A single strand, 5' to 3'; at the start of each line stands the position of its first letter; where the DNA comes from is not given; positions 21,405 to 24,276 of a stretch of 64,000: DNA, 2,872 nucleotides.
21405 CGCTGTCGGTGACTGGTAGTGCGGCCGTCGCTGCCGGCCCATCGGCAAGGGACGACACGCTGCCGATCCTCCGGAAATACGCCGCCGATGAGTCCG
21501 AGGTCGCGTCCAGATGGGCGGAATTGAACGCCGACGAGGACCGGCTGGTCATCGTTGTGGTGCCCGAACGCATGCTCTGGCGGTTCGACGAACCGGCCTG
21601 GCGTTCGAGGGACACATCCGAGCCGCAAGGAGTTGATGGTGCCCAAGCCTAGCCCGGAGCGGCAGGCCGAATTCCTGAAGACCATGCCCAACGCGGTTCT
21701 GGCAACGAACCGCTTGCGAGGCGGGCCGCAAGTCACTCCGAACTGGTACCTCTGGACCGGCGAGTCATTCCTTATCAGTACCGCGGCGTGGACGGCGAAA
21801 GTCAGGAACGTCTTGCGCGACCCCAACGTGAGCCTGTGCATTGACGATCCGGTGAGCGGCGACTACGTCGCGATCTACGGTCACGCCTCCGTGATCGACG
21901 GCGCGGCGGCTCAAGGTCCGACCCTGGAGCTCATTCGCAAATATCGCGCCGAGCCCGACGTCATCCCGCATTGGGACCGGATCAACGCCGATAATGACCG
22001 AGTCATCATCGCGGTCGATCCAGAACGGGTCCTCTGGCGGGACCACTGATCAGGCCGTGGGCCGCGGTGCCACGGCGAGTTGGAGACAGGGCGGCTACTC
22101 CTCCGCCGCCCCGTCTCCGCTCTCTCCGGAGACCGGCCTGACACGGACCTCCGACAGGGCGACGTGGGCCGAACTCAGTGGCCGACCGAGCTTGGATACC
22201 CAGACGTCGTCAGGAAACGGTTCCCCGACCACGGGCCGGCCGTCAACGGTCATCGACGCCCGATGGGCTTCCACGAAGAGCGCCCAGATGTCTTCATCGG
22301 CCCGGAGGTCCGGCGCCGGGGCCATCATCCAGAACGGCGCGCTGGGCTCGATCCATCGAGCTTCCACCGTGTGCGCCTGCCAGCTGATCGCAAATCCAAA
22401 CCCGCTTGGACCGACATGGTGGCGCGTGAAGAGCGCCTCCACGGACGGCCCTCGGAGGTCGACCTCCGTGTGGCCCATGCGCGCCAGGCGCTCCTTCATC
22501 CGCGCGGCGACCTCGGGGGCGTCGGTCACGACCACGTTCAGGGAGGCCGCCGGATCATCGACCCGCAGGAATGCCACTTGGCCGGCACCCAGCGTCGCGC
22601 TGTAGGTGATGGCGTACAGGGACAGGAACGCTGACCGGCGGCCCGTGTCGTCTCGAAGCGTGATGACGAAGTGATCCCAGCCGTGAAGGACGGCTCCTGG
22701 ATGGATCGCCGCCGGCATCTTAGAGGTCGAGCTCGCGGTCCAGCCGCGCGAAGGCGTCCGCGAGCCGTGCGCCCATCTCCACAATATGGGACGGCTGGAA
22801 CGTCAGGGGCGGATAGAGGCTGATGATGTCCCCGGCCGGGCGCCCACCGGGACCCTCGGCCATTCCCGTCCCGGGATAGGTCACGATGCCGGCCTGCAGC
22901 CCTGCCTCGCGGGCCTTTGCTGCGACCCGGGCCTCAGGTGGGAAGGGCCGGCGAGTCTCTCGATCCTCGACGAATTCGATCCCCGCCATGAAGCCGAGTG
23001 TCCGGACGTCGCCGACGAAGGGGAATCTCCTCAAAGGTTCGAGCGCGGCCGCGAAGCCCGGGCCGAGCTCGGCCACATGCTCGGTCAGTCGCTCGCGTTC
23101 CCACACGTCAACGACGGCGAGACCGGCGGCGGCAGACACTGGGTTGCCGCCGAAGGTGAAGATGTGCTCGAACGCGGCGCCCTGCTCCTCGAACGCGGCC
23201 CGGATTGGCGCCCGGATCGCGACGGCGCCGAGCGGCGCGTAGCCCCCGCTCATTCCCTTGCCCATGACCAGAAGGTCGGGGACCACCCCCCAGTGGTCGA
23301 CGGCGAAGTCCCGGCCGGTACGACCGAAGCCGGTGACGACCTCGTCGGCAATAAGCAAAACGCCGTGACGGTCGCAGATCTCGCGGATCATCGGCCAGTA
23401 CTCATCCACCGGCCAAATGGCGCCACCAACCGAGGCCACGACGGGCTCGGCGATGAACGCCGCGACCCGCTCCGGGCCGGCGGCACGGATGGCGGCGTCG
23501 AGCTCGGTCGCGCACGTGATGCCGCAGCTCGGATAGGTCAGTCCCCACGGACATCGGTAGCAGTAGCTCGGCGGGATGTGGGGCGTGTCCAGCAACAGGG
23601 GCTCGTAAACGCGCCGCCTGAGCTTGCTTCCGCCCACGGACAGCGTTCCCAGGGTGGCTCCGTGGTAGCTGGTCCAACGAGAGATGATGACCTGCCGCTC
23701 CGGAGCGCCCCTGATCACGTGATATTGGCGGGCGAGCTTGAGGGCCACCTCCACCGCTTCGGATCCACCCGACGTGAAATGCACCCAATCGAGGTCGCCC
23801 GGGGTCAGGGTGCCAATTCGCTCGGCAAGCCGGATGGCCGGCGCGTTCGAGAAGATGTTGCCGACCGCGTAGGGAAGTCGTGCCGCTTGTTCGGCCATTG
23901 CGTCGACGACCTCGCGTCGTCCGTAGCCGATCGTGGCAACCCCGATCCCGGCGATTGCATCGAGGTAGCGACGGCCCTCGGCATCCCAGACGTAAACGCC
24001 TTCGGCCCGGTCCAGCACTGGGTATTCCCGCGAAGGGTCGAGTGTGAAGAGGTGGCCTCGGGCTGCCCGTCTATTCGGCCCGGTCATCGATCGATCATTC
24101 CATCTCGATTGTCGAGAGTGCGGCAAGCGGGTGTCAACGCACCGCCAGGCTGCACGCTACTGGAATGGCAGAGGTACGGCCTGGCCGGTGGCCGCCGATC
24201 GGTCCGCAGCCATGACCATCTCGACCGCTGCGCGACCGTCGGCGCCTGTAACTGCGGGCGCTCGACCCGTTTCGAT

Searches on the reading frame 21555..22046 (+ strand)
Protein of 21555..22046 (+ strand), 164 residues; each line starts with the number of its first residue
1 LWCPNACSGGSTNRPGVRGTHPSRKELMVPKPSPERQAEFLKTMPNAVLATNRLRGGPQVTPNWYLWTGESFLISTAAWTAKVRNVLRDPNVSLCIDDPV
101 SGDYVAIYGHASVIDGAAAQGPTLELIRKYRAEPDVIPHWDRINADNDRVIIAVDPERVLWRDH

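Call 9: search_protein_families(library=pfam, proteins=[window:21555-22046:+])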
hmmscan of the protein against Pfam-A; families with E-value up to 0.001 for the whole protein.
window:21555-22046:+ (164 aa): 1 family
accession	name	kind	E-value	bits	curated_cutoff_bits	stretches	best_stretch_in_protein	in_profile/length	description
PF01243.27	PNPOx_N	-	1.1e-16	61.8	28.1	1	35-159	3-116/120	Pyridoxamine 5'-phosphate oxidase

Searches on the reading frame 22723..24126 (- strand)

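Call 9: search_protein_families(library=pfam, proteins=[window:22723-24126:-])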
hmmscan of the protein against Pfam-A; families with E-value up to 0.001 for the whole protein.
window:22723-24126:- (468 aa): 1 family
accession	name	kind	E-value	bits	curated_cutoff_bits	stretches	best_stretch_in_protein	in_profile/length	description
PF00202.27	Aminotran_3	-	3.3e-90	303.1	30.5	1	37-458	12-402/403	Aminotransferase class-III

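Call 45: search_protein_families(library=ncbifam, proteins=[window:22723-24087:-], max_evalue=1e-8)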
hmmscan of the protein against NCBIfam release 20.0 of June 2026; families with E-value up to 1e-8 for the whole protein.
window:22723-24087:- (455 aa): 69 families (the best 25 are shown)
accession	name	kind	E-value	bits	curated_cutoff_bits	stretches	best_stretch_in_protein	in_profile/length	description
NF005685.0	PRK07483.1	equivalog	2.5e-125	418.8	485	1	12-447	3-436/444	aspartate aminotransferase family protein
NF005102.0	PRK06541.1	equivalog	1.4e-118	396.4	574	1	19-447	32-454/460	aspartate aminotransferase family protein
NF005375.0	PRK06917.1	equivalog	1.8e-118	396.1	535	1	19-447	12-437/448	aspartate aminotransferase family protein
NF005447.0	PRK07036.1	equivalog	1.8e-111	373.1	618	1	22-453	36-459/468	aminotransferase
NF005683.0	PRK07481.1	subfamily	4.1e-111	372.1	575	1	24-450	31-451/453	hypothetical protein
NF005682.0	PRK07480.1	subfamily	5.2e-110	368.3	510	1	24-446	38-449/459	aminotransferase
NF005812.0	PRK07678.1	subfamily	1.3e-104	350.4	488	1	23-448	31-449/451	aminotransferase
NF004767.0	PRK06105.1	subfamily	1.6e-95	320.4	517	1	24-449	33-450/460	aminotransferase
TIGR00508.1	bioA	equivalog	5.1e-93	311.9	405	1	24-444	16-416/419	adenosylmethionine--8-amino-7-oxononanoate transaminase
NF005684.0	PRK07482.1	subfamily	1.4e-92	310.7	687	1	24-438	35-444/464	hypothetical protein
NF052567.1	OmAmTferAptACaul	equivalog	2.2e-91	306.8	500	1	24-447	21-429/431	omega-aminotransferase AptA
NF004625.0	PRK05965.1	subfamily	1.3e-87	294.5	729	1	23-403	30-413/460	hypothetical protein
NF049939.1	HyAminethphonNHLyPbfA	equivalog_domain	8.4e-87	291.4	525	1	24-397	46-405/442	(R)-1-hydroxy-2-aminoethylphosphonate ammonia-lyase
NF005993.0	PRK08117.1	subfamily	1.6e-86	290.6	574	1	24-435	28-416/433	aspartate aminotransferase family protein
NF004426.0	PRK05769.1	equivalog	5.1e-86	289.2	552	1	20-396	34-402/441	acetyl ornithine aminotransferase family protein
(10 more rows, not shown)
